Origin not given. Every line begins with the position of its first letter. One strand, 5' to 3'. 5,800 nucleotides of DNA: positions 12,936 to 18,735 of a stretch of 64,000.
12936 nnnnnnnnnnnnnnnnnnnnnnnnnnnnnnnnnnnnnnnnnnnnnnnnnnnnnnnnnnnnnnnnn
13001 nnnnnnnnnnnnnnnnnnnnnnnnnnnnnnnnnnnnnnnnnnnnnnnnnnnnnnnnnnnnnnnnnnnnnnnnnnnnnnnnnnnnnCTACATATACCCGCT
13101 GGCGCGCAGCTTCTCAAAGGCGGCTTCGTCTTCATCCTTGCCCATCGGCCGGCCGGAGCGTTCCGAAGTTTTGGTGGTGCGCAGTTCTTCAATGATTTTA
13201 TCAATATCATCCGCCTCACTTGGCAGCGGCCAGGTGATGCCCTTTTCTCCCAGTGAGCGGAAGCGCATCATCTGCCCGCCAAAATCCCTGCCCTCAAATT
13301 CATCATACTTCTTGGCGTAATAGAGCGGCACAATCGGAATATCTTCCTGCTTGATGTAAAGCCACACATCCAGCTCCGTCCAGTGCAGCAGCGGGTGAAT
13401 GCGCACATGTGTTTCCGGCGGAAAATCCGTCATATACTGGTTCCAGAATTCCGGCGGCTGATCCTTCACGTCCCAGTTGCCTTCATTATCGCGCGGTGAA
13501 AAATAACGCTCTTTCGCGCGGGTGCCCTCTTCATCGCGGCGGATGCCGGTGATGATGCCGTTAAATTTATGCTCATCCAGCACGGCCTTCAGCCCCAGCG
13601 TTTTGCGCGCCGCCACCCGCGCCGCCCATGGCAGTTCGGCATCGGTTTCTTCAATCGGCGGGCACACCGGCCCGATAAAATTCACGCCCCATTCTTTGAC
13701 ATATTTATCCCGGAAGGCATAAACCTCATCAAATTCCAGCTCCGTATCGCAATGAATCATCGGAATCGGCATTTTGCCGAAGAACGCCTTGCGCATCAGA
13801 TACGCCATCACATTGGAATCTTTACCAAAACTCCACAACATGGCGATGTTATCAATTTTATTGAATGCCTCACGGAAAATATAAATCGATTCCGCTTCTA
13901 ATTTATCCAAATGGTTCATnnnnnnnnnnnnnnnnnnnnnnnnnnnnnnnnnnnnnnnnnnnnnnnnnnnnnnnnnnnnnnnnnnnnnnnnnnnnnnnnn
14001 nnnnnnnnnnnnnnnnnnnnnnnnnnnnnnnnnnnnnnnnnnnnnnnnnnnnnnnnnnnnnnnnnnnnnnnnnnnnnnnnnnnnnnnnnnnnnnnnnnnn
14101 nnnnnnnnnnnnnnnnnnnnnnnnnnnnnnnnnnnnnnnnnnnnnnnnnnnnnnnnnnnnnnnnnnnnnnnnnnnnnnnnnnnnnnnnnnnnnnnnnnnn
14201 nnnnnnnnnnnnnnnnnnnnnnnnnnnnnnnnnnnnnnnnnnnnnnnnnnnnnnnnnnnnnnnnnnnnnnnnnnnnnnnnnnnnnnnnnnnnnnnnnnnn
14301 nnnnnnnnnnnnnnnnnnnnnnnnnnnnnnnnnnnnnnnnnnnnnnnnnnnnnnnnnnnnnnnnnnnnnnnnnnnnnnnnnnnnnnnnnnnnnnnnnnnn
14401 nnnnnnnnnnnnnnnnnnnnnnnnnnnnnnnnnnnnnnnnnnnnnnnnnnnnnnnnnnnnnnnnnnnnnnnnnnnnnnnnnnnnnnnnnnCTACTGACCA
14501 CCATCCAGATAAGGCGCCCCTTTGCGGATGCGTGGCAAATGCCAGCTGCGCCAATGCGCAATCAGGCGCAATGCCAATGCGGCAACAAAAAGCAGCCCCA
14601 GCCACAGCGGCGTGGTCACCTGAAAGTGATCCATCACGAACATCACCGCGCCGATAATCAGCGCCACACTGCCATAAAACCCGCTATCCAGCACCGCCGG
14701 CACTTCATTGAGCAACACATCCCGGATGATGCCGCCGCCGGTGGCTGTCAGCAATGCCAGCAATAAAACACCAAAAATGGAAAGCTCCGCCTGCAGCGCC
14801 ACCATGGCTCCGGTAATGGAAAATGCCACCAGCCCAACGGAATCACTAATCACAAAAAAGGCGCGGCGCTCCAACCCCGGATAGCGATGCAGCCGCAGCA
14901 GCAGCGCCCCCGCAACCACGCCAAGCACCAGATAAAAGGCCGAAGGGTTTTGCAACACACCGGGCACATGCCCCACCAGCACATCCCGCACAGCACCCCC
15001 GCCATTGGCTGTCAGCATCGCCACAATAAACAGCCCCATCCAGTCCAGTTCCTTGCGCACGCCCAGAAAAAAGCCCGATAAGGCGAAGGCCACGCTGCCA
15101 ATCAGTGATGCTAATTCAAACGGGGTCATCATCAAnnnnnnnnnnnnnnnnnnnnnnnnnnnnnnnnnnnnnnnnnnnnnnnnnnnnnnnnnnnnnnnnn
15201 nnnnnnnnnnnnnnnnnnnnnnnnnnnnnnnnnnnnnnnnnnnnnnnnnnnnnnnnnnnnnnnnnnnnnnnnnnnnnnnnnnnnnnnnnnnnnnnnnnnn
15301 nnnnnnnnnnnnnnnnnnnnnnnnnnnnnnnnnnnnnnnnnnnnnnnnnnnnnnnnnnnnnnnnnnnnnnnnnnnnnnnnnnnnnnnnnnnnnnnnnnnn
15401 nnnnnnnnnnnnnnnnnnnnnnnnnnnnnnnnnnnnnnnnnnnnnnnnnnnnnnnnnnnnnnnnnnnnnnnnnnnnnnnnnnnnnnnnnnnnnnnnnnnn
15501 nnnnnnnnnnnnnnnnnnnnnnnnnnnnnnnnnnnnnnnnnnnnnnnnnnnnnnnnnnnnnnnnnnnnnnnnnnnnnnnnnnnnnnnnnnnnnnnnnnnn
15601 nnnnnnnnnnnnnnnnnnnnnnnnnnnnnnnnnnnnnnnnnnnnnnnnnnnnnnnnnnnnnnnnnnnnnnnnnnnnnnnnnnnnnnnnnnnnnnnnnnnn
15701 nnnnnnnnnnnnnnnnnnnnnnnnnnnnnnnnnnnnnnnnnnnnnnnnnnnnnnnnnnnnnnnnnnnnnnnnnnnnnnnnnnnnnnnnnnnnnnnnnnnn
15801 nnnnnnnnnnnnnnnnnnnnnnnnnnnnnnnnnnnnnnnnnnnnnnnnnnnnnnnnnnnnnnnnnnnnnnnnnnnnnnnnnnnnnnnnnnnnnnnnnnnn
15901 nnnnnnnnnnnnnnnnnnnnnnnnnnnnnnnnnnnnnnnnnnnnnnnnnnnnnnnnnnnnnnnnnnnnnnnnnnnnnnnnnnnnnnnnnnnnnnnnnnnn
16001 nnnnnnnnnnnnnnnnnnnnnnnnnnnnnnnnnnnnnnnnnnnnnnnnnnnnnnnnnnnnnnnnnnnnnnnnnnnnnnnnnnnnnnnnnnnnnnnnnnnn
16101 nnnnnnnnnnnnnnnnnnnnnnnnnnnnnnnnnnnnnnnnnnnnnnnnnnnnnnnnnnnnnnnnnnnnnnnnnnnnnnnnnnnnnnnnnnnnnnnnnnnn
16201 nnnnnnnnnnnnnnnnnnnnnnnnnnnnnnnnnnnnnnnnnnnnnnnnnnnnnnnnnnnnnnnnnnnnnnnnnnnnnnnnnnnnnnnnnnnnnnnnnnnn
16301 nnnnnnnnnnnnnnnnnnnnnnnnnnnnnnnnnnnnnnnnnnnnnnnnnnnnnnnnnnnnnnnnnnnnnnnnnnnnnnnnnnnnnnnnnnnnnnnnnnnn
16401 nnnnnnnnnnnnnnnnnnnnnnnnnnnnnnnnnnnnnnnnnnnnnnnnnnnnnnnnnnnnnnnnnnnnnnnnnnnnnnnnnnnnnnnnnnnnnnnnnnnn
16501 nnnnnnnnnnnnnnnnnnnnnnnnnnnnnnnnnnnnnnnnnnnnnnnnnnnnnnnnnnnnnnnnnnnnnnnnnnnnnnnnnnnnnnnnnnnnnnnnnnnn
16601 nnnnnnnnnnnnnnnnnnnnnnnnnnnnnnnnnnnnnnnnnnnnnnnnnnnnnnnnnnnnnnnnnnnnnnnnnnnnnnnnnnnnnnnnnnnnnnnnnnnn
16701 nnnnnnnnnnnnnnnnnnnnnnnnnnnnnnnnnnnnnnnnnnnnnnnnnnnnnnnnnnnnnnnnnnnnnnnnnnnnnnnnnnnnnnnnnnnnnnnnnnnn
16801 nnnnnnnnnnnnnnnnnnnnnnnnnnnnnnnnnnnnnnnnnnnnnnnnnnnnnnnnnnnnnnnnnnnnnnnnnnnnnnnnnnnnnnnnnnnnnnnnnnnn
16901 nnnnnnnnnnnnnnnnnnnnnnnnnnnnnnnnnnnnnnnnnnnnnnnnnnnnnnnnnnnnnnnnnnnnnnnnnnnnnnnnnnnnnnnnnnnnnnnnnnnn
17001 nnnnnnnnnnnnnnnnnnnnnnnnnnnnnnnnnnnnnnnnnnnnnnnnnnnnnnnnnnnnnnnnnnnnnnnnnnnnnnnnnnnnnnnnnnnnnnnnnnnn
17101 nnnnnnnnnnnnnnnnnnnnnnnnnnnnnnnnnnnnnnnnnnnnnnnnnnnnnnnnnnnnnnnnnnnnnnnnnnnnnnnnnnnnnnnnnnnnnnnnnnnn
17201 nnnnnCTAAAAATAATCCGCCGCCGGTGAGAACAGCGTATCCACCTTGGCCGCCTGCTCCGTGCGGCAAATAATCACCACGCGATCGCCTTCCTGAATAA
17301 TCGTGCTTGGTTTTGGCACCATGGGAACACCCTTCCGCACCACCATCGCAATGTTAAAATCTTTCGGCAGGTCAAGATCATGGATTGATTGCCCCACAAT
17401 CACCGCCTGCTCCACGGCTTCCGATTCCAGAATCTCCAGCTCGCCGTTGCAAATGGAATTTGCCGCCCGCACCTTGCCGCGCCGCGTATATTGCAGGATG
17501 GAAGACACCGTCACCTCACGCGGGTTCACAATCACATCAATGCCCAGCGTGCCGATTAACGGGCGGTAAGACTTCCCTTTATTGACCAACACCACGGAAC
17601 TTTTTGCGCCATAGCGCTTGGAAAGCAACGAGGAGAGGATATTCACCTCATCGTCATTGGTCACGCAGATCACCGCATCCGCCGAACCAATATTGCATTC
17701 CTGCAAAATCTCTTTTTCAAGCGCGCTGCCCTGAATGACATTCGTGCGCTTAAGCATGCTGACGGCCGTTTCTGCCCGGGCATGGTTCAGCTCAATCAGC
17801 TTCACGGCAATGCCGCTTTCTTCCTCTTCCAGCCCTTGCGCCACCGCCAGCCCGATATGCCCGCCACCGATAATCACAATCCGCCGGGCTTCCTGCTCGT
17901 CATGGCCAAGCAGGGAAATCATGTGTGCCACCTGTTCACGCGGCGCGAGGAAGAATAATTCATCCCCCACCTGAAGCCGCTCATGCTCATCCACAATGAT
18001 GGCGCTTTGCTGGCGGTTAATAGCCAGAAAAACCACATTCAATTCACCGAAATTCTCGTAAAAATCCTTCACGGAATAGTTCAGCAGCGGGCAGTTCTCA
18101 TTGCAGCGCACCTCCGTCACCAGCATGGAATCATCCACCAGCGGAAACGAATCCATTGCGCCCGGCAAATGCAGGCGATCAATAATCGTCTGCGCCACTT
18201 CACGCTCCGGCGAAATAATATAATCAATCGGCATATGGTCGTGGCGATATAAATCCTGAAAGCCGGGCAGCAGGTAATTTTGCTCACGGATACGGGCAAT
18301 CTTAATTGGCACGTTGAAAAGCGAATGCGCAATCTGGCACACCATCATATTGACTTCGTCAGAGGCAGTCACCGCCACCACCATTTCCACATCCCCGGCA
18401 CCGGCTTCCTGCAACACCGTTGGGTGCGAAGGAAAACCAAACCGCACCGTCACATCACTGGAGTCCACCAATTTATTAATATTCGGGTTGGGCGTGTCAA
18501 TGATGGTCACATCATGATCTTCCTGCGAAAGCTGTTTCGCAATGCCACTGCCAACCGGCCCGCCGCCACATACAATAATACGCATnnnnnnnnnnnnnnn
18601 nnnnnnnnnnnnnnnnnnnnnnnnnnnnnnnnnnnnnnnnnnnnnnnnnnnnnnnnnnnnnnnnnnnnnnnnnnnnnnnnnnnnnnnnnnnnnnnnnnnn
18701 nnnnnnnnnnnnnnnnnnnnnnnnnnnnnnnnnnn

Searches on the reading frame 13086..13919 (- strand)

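Call 61: search_protein_families(library=pfam, proteins=[window:13086-13919:-], max_evalue=0.001)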
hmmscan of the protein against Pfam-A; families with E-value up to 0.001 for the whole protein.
window:13086-13919:- (277 aa): 1 family
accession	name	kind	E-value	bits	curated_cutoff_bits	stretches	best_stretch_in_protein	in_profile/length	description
PF01507.26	PAPS_reduct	-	9.8e-36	123.8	22.5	1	24-224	1-168/175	Phosphoadenosine phosphosulfate reductase domain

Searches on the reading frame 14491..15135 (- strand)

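Call 61: search_protein_families(library=pfam, proteins=[window:14491-15135:-], max_evalue=0.001)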
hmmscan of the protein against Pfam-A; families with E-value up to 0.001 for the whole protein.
window:14491-15135:- (214 aa): 1 family
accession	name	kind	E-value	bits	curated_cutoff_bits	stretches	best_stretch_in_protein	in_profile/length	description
PF03458.18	Gly_transporter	-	2.1e-39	133.7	23.5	2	96-169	2-77/78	Glycine transporter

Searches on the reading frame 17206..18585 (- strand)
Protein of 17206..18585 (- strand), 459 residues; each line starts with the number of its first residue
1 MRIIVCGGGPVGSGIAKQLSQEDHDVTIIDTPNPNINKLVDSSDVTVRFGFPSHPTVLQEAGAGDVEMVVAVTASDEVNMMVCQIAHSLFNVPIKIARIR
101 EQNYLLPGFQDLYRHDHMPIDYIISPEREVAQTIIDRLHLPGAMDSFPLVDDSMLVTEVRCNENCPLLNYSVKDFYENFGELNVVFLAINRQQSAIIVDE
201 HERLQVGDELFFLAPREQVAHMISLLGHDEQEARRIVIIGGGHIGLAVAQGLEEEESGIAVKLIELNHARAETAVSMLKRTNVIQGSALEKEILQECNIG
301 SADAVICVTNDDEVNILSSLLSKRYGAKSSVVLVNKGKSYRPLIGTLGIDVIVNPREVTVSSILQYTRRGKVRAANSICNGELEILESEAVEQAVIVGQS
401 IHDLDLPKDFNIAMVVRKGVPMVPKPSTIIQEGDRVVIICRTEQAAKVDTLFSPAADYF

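Call 6: search_protein_families(library=pfam, proteins=[window:17206-18585:-], max_evalue=0.00001)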
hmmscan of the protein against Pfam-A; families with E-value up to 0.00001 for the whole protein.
window:17206-18585:- (459 aa): 8 families
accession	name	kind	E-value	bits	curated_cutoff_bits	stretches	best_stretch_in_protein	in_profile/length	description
PF02254.24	TrkA_N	-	1.1e-47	161.6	23.8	2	3-126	1-116/116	TrkA-N domain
PF02080.26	TrkA_C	-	9.8e-26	89.9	27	2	393-452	9-70/71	TrkA-C domain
PF13241.12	NAD_binding_7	-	5.3e-12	46.7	22.1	0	2-88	9-84/104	Putative NAD(P)-binding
PF01266.30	DAO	-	8.7e-08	32.5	27.9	0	2-30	1-29/353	FAD dependent oxidoreductase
PF07992.20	Pyr_redox_2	-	5.8e-07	29.7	26.1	0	235-297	2-50/291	Pyridine nucleotide-disulphide oxidoreductase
PF13450.12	NAD_binding_8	-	8.4e-07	29.6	21.9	0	6-31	2-27/68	NAD(P)-binding Rossmann-like domain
PF02737.24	3HCDH_N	-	1.7e-06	28.6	22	0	3-40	2-39/180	3-hydroxyacyl-CoA dehydrogenase, NAD binding domain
PF00070.33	Pyr_redox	-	5.6e-06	27.2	22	0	235-265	1-29/82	Pyridine nucleotide-disulphide oxidoreductase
